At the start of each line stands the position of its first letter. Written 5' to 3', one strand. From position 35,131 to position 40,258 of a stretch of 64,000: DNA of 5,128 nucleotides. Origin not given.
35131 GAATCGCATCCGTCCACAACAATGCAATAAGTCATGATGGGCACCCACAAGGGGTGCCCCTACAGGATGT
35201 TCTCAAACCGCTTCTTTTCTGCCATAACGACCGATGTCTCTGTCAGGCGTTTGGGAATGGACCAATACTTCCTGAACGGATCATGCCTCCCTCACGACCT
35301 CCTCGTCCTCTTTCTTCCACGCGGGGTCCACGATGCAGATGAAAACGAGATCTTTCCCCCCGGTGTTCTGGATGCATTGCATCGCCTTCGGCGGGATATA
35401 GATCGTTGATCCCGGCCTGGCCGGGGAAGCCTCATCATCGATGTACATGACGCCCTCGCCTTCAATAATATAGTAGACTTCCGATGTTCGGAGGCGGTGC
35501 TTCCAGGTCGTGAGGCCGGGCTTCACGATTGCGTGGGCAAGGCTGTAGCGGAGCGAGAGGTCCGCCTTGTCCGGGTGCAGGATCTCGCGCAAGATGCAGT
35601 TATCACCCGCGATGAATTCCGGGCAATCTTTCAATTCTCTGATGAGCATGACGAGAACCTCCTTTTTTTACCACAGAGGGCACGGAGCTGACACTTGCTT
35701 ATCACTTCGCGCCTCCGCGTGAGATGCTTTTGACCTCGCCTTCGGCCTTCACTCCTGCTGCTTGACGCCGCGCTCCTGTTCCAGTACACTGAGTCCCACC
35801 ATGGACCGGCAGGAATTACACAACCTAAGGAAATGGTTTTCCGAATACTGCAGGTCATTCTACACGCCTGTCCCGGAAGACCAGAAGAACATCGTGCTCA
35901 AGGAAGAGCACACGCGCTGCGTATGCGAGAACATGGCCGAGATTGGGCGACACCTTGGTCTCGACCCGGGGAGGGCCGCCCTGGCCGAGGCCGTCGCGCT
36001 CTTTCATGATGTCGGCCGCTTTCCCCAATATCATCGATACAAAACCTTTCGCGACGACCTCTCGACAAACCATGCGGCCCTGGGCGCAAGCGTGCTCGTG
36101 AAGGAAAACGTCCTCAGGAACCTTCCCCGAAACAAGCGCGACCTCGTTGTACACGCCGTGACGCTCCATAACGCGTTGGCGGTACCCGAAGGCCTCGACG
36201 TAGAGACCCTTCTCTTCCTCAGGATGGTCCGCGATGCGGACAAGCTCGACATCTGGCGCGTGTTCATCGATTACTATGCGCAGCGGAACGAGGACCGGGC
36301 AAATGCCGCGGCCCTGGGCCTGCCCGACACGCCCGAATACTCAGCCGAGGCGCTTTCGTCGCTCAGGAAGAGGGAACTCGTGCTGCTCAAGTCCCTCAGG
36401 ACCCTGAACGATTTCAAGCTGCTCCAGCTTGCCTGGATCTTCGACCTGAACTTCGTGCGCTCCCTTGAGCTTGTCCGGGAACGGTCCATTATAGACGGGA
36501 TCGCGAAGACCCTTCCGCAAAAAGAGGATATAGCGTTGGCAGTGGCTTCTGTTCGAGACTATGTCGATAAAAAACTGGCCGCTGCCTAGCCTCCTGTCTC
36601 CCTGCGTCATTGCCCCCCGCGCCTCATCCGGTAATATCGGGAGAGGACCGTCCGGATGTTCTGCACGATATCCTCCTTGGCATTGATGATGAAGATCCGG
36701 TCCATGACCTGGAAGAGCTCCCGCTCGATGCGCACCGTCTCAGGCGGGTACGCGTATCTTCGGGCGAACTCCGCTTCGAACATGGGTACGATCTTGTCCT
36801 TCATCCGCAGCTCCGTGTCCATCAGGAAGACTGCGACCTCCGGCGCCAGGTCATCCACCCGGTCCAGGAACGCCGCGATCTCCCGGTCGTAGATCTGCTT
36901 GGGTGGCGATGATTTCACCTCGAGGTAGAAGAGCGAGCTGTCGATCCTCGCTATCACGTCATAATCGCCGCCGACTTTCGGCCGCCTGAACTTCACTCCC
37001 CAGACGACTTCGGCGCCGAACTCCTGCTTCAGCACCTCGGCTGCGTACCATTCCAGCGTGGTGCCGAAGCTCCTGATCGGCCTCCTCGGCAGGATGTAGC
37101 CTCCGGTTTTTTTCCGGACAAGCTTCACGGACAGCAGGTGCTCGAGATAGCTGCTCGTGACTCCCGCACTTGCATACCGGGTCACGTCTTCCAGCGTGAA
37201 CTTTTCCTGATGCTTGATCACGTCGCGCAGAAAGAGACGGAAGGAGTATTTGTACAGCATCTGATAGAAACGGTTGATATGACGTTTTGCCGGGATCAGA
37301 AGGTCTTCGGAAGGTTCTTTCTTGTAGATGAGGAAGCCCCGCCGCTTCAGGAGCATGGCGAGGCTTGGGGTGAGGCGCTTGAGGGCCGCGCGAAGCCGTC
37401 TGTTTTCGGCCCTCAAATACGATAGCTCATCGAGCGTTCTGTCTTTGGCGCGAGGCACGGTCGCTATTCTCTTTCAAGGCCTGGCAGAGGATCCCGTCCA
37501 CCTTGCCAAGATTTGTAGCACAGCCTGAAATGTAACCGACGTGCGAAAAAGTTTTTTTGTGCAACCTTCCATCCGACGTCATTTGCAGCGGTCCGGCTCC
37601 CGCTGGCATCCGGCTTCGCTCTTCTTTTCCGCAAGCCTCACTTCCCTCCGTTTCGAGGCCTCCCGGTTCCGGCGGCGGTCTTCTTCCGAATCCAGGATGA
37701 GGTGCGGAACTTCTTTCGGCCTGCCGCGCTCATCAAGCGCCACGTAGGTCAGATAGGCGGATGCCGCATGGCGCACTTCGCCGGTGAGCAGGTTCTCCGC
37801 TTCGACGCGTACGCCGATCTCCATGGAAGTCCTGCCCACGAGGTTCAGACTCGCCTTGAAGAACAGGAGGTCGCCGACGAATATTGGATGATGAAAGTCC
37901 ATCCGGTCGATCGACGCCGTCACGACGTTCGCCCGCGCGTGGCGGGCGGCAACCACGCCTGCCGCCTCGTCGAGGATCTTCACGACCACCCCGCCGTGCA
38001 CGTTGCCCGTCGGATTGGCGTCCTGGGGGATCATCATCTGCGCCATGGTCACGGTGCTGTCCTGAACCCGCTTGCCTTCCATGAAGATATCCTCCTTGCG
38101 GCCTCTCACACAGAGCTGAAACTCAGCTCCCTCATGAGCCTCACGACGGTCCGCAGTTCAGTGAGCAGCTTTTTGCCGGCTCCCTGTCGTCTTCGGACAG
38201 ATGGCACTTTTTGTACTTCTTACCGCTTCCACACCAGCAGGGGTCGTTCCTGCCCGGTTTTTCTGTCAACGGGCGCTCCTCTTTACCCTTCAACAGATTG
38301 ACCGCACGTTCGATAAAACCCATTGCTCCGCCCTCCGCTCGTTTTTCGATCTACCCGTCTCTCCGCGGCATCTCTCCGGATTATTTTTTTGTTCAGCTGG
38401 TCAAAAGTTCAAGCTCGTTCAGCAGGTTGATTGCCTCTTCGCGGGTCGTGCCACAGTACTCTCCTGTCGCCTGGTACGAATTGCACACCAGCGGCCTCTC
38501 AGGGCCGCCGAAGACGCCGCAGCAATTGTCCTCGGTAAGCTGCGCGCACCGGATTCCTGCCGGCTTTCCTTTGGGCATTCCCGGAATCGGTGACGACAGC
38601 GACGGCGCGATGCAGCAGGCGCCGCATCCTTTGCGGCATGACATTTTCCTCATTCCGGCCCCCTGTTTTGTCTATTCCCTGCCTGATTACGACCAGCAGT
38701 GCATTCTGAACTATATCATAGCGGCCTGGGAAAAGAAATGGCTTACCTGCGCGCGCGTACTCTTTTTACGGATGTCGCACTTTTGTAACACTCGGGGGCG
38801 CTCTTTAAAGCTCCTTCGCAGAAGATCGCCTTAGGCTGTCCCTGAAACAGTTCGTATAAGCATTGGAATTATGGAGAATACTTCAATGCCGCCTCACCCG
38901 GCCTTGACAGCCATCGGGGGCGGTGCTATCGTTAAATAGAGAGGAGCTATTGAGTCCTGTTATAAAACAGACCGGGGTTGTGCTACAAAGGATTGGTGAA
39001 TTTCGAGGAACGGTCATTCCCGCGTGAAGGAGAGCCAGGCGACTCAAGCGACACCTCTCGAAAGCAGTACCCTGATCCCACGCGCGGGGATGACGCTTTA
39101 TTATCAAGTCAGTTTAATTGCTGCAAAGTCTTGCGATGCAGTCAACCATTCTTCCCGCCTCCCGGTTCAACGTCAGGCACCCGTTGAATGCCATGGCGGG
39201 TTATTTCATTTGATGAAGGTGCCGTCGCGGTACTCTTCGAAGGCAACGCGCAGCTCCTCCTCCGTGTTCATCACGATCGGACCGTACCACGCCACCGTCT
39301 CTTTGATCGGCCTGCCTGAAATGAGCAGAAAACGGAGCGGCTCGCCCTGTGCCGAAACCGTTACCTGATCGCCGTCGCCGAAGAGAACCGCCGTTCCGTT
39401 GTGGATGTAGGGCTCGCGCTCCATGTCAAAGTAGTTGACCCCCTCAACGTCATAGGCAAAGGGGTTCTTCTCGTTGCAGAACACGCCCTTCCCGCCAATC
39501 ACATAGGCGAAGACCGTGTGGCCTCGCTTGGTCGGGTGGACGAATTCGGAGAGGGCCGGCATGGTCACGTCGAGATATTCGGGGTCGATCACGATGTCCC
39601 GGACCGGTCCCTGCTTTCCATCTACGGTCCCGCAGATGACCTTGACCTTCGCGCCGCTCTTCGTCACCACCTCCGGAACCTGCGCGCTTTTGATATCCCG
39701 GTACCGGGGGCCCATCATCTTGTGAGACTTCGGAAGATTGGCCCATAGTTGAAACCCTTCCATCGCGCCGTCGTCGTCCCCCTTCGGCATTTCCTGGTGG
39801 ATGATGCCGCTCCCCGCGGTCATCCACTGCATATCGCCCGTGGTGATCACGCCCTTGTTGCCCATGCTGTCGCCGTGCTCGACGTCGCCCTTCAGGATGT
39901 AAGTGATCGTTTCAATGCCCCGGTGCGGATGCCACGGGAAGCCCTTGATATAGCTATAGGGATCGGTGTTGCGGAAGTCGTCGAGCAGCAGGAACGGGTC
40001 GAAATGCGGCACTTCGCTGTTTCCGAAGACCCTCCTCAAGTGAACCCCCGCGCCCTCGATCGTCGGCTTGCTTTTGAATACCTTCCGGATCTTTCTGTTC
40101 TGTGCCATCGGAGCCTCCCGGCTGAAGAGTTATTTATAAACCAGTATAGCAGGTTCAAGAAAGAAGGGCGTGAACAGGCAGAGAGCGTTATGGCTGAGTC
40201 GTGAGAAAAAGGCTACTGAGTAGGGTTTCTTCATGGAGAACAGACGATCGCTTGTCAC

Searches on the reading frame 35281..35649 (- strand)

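Call 56: search_protein_families(library=pfam, proteins=[window:35281-35649:-], max_evalue=0.001)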
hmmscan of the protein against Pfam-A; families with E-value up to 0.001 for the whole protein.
window:35281-35649:- (122 aa): 4 families
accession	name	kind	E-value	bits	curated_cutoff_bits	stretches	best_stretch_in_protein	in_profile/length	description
PF07883.17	Cupin_2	-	2.8e-11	43.4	27.2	1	40-107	3-70/70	Cupin domain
PF02311.25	AraC_binding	-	3.7e-05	23.9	21.1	1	44-100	12-68/135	AraC-like ligand binding domain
PF00190.28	Cupin_1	-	5.5e-05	23.2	22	1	50-108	49-114/151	Cupin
PF01050.24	MannoseP_isomer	-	0.00014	22.4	23.6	1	29-116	22-110/116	Mannose-6-phosphate isomerase C-terminal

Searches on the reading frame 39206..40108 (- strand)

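Call 35: search_protein_families(library=pfam, proteins=[window:39206-40108:-], max_evalue=0.0001)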
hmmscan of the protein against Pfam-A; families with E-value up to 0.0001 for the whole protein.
window:39206-40108:- (300 aa): 2 families
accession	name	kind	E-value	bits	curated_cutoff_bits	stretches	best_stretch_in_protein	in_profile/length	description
PF02678.22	Pirin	-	2.7e-34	117.9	26.1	1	22-122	2-107/108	Pirin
PF05726.19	Pirin_C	-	1.6e-26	93.1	27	1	178-298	1-102/103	Pirin C-terminal cupin domain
